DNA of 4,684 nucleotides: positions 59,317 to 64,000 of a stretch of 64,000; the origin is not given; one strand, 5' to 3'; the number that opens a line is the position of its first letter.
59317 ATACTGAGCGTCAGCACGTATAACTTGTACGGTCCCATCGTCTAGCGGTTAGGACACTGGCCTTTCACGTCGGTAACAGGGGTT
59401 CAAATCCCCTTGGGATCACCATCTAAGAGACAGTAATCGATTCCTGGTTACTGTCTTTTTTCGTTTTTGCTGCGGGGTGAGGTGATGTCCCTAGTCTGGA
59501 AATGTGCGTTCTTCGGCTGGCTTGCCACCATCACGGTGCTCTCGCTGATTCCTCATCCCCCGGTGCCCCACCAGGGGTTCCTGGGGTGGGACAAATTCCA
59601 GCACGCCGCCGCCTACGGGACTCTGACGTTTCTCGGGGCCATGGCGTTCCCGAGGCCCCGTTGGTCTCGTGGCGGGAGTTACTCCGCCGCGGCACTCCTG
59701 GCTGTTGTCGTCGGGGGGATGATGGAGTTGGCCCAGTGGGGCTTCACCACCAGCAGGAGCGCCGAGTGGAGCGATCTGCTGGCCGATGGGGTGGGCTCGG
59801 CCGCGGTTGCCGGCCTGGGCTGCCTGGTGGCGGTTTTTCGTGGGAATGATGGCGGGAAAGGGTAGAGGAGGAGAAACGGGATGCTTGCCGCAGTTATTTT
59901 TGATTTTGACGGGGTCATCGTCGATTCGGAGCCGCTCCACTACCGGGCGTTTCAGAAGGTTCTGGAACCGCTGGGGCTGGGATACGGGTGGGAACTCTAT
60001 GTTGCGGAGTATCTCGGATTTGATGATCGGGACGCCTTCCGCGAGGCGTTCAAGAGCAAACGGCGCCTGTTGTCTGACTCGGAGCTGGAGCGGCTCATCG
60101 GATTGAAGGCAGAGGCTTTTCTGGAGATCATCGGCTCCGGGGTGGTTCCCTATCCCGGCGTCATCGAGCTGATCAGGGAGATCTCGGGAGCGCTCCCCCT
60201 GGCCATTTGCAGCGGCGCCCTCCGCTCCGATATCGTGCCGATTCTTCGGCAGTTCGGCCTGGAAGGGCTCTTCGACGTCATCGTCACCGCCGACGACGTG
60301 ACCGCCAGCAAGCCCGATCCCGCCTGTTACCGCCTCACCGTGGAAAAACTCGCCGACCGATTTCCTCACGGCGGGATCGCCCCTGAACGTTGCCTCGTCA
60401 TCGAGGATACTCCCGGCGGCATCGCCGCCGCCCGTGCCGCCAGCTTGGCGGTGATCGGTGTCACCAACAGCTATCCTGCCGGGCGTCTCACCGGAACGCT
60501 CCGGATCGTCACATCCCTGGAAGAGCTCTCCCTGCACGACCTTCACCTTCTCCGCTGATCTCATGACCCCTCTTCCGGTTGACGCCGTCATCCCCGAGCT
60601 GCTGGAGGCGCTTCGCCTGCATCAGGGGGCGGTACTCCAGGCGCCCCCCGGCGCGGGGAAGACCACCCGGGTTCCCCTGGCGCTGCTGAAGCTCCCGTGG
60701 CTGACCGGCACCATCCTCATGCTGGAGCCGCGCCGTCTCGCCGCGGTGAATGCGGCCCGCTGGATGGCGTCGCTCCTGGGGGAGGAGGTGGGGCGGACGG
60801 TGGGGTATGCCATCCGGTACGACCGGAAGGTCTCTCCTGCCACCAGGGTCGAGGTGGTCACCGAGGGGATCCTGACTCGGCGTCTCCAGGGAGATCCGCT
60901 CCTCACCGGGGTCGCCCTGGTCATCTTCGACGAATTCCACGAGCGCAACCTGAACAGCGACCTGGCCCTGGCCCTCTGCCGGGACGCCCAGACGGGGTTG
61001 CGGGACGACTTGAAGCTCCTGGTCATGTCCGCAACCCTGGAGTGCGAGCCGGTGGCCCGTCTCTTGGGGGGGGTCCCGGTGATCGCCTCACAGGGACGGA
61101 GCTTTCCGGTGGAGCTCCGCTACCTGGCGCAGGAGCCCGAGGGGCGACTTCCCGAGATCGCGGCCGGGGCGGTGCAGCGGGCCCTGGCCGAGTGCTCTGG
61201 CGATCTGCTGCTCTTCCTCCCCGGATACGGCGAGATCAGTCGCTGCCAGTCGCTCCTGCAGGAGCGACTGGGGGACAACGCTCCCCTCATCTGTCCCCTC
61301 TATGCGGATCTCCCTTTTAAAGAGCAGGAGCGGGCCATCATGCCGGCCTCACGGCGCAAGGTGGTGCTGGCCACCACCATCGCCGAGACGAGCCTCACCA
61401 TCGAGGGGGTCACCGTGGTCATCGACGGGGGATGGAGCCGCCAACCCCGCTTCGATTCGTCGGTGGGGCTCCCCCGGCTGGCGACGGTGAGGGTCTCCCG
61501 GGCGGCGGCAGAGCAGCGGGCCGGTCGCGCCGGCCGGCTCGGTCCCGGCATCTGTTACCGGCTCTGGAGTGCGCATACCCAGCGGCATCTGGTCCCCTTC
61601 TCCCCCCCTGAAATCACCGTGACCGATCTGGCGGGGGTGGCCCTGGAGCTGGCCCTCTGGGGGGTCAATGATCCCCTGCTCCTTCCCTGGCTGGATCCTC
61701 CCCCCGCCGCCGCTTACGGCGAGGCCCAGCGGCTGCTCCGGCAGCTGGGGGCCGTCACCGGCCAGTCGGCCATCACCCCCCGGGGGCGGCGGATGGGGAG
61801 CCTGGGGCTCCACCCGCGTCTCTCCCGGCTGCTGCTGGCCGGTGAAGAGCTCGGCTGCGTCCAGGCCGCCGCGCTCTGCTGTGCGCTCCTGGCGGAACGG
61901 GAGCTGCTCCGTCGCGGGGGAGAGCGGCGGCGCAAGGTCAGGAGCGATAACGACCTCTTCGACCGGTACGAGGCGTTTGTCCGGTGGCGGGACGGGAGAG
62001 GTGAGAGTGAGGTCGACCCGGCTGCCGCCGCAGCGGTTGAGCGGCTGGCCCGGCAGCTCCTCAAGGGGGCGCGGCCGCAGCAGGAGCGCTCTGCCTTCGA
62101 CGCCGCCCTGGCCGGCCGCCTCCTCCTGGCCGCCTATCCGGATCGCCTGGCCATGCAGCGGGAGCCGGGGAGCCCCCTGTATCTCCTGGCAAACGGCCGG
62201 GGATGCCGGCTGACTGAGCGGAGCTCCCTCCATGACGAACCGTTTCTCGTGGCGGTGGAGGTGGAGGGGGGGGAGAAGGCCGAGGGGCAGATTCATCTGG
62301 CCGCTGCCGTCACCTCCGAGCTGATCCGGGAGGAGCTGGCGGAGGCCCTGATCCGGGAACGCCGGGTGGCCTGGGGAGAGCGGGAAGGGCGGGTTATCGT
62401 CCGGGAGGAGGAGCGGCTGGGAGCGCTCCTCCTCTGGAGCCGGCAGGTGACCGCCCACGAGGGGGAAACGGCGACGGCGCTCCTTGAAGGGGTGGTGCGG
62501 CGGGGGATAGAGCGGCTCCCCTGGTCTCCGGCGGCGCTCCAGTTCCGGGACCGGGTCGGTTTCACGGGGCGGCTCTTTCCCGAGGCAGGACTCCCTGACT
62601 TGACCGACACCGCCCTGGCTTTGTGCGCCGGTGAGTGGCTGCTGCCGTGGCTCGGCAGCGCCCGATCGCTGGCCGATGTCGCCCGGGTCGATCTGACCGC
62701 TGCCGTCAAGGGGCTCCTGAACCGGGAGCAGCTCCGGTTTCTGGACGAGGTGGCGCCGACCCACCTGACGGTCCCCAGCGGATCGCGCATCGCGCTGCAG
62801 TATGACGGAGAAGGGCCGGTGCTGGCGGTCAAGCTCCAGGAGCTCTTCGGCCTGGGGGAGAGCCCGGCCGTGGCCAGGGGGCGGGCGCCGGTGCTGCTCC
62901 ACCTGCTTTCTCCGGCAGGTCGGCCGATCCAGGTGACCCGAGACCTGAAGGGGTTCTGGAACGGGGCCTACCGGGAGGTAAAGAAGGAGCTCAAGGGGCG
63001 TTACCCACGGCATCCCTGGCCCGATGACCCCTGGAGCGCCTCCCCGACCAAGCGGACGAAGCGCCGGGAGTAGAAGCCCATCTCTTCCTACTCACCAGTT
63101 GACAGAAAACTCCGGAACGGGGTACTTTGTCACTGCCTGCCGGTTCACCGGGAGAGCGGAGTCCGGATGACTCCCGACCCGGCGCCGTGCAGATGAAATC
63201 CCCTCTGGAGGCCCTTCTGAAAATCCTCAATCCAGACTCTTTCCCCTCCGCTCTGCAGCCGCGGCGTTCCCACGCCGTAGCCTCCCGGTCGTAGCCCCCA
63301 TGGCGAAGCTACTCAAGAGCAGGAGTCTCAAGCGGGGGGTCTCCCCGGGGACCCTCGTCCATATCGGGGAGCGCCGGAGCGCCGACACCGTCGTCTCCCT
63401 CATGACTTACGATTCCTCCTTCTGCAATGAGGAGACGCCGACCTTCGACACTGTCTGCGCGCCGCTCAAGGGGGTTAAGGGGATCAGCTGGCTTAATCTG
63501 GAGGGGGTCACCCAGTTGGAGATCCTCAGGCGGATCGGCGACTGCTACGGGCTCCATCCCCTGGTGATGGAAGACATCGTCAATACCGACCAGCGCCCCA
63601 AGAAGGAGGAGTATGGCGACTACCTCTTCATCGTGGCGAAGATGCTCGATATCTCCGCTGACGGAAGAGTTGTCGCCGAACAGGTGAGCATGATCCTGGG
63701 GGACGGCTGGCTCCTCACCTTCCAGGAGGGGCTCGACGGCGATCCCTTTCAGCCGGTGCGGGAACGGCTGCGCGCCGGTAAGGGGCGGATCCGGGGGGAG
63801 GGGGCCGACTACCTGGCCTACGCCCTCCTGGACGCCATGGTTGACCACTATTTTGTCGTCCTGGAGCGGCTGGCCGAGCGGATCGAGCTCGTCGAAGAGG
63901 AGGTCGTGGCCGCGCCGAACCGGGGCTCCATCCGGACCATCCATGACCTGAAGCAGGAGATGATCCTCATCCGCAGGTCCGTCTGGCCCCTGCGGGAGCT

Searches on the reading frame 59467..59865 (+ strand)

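Call 59: search_protein_families(library=pfam, proteins=[window:59467-59865:+], max_evalue=0.001)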
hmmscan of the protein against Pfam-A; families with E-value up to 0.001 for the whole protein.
window:59467-59865:+ (132 aa): 1 family
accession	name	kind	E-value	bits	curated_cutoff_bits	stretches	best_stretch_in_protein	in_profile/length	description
PF04892.17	VanZ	-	9.3e-05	23.5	30.1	1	44-118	56-122/126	VanZ like family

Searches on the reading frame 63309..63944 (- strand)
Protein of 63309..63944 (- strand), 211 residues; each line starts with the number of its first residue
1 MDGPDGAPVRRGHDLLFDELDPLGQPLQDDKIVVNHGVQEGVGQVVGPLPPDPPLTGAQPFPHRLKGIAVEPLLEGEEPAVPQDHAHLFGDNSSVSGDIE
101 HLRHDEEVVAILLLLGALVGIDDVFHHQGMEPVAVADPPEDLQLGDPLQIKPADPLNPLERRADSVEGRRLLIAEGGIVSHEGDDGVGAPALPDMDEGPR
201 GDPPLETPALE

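Call 59: search_protein_families(library=pfam, proteins=[window:63309-63944:-], max_evalue=0.001)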
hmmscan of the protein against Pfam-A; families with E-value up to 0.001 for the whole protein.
window:63309-63944:- (211 aa): 0 families

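Call 63: find_encoding_contigs(protein=window:63309-63944:-, flank=10000, max_places=3)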
Protein window:63309-63944:- (211 aa): no gene with exactly this product is on record in the collection.
